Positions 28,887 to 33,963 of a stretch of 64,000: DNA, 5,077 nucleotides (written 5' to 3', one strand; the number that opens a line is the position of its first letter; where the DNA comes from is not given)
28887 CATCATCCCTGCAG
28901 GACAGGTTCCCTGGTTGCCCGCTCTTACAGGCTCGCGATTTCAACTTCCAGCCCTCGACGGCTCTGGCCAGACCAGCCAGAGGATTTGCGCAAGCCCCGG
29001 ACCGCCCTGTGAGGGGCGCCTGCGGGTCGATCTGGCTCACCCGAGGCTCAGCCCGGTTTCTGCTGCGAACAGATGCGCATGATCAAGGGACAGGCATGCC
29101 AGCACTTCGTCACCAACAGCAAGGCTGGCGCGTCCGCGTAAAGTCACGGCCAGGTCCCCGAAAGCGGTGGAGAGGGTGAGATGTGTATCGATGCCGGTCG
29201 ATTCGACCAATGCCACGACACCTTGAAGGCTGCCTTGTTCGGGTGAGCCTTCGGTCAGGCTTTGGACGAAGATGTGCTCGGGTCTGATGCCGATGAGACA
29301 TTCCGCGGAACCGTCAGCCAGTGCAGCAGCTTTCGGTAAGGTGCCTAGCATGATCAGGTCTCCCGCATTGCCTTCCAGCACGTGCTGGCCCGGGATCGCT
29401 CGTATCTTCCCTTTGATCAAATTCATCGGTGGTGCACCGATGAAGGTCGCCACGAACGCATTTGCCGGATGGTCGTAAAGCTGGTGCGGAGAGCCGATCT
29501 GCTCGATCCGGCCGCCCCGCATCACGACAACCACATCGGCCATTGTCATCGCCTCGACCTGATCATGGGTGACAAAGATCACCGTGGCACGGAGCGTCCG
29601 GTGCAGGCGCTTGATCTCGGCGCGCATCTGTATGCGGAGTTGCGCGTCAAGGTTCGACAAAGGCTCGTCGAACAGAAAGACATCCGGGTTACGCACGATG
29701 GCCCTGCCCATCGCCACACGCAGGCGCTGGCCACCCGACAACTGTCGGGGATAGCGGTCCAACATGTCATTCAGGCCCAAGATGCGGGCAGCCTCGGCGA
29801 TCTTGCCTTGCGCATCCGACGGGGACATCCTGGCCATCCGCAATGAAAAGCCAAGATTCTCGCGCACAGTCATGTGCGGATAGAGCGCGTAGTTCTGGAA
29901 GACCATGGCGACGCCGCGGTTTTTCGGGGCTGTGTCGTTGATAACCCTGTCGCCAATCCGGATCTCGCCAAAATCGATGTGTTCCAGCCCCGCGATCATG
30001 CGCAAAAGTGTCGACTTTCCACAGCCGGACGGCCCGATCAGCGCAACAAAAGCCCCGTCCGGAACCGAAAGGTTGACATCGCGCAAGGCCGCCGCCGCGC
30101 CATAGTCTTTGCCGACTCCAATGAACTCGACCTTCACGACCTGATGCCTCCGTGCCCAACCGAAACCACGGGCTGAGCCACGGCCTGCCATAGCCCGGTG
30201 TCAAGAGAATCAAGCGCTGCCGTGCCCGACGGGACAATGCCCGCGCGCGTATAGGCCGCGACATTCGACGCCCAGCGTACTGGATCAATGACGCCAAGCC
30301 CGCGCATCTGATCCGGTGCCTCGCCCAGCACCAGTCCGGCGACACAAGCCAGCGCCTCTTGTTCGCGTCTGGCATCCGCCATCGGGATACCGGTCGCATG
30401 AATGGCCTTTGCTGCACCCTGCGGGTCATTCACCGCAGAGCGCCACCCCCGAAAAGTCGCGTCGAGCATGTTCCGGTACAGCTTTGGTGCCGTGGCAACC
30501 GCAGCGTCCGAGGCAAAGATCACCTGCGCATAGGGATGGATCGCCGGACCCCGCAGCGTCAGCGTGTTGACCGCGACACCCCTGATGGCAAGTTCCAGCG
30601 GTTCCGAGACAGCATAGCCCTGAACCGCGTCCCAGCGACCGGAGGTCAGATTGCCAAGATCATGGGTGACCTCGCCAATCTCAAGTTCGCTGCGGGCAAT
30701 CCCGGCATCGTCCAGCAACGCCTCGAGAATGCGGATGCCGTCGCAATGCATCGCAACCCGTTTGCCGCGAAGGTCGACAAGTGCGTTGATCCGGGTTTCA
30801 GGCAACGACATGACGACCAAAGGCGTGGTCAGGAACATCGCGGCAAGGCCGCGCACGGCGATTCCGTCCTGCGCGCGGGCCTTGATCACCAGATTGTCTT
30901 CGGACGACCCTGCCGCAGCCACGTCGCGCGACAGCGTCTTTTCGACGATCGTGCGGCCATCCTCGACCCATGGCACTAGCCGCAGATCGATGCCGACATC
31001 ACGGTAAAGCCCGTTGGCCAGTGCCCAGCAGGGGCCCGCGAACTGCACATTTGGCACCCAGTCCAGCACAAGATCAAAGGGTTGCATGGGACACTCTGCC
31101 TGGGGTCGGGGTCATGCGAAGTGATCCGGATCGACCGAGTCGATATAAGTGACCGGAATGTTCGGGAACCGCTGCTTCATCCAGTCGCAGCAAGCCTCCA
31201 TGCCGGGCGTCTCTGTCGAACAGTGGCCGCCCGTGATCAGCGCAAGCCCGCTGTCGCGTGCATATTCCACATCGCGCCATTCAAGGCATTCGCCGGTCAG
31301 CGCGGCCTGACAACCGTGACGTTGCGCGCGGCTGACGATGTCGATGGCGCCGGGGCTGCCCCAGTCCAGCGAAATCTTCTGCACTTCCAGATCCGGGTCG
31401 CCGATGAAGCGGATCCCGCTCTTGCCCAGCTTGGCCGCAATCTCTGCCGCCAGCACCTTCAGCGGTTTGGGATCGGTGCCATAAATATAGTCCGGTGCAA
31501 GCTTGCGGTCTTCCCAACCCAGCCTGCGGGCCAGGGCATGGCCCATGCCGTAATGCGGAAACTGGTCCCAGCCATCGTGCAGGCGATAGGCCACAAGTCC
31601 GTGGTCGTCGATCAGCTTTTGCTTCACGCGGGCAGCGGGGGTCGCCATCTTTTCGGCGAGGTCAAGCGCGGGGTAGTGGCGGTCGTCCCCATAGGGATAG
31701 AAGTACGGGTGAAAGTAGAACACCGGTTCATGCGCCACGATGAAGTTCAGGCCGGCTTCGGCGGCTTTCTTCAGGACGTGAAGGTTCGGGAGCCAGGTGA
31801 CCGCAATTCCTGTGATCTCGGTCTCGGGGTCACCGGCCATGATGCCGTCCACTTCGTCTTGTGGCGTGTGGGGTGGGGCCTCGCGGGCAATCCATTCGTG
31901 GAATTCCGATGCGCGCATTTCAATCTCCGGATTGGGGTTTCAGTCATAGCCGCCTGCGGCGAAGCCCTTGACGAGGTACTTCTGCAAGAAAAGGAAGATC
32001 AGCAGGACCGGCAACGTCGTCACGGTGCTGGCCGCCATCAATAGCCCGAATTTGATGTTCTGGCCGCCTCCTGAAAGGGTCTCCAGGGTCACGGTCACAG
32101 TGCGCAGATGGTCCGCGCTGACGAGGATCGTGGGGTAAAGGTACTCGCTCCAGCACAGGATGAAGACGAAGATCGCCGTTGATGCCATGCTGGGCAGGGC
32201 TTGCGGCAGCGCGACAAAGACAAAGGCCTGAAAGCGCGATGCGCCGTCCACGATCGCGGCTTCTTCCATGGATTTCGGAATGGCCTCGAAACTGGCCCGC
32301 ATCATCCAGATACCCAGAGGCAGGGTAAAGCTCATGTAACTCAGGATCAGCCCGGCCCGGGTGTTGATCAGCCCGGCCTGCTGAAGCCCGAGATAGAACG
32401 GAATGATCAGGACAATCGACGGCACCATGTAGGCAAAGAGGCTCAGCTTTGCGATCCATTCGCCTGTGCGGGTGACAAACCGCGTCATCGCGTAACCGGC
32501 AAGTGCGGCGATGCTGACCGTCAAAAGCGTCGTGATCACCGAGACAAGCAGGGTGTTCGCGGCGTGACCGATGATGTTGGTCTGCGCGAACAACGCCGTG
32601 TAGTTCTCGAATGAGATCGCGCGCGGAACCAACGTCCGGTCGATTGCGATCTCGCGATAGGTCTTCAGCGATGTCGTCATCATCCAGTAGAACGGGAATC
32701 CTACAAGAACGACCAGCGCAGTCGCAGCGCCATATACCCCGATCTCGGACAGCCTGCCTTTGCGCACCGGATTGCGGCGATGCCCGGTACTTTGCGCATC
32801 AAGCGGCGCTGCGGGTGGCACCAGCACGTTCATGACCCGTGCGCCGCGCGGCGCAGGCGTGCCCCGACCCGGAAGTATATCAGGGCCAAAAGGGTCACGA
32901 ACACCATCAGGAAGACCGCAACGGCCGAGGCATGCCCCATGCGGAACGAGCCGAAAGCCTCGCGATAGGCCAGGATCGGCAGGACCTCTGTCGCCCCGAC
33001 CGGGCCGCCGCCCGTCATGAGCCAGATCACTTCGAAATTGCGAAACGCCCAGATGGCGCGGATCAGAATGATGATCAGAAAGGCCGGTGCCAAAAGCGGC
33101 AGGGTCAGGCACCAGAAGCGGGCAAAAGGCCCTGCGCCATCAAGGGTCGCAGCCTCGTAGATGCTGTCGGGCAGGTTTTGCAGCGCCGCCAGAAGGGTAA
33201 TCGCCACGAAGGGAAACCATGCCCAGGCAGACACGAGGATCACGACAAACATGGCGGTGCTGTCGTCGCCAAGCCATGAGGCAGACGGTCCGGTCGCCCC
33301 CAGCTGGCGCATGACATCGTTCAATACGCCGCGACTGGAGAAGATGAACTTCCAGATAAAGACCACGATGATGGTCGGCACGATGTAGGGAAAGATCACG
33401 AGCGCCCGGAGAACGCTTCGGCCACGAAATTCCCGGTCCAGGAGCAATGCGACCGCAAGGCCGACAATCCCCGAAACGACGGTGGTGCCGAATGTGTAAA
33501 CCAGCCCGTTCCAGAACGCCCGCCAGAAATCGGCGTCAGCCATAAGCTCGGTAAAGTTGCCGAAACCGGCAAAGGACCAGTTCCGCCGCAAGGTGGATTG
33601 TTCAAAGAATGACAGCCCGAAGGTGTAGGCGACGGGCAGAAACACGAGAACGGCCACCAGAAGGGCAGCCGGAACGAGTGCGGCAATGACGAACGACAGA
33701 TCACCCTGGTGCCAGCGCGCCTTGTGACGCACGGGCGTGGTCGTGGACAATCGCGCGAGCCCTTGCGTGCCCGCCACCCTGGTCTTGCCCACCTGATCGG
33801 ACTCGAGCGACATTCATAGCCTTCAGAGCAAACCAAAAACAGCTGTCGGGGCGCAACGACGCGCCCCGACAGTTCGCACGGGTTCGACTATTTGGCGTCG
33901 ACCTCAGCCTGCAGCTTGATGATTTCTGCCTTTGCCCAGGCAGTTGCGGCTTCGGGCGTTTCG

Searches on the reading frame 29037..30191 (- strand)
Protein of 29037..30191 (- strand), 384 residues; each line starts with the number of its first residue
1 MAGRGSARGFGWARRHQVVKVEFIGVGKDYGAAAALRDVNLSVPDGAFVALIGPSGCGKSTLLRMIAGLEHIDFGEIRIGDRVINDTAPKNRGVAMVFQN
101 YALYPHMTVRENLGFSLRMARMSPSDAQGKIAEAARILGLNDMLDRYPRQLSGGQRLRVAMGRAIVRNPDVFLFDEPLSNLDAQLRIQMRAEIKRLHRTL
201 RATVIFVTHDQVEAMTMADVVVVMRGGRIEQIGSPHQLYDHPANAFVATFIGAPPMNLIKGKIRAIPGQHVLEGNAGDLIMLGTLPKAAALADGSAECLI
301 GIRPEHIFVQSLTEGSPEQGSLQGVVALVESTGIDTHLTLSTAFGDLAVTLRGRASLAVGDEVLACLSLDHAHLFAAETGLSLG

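Call 63: search_protein_families(library=pfam, proteins=[window:29037-30191:-], max_evalue=0.0001)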
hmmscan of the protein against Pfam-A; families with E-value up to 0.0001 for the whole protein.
window:29037-30191:- (384 aa): 5 families
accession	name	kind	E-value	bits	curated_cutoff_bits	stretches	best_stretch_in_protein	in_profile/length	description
PF00005.33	ABC_tran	-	5.1e-33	115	25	1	36-178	1-136/137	ABC transporter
PF08402.16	TOBE_2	-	9.1e-09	35.8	21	1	300-375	1-76/76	TOBE domain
PF13304.12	AAA_21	-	2.6e-07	31.4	27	0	48-71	1-36/304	AAA domain, putative AbiEii toxin, Type IV TA system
PF17912.7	OB_MalK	-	4.2e-07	31.2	27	1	252-307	1-53/53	MalK OB fold domain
PF02463.25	SMC_N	-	6.4e-06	26.2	40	1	46-221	24-211/220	RecF/RecN/SMC N terminal domain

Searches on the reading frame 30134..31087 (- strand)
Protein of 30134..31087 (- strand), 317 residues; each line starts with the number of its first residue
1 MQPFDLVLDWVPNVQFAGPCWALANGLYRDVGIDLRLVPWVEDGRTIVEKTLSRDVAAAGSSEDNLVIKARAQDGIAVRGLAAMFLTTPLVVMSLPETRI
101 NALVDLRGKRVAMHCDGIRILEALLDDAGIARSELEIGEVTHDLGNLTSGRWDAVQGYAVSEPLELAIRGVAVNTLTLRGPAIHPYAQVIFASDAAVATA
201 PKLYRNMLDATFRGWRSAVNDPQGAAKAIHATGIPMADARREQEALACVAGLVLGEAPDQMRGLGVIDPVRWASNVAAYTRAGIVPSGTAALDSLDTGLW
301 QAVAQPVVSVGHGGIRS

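Call 63: search_protein_families(library=pfam, proteins=[window:30134-31087:-], max_evalue=0.0001)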
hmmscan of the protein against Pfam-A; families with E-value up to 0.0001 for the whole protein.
window:30134-31087:- (317 aa): 1 family
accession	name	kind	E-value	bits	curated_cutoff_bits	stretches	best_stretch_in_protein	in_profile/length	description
PF09084.16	NMT1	-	3.3e-26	93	20.5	1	13-225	1-216/216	NMT1/THI5 like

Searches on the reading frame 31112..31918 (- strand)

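Call 63: search_protein_families(library=pfam, proteins=[window:31112-31918:-], max_evalue=0.0001)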
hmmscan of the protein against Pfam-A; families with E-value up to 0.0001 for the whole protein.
window:31112-31918:- (268 aa): 1 family
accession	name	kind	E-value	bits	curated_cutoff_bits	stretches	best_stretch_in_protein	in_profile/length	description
PF01784.24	DUF34_NIF3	-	7.7e-26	91.7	23.4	1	1-260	1-251/256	Duf34/NIF3 (NGG1p interacting factor 3)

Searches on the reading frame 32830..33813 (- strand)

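Call 63: search_protein_families(library=pfam, proteins=[window:32830-33813:-], max_evalue=0.0001)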
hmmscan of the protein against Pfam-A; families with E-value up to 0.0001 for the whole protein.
window:32830-33813:- (327 aa): 1 family
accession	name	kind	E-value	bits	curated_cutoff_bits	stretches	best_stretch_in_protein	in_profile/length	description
PF00528.27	BPD_transp_1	-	4.6e-22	79.1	26.4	1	116-322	3-184/184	Binding-protein-dependent transport system inner membrane component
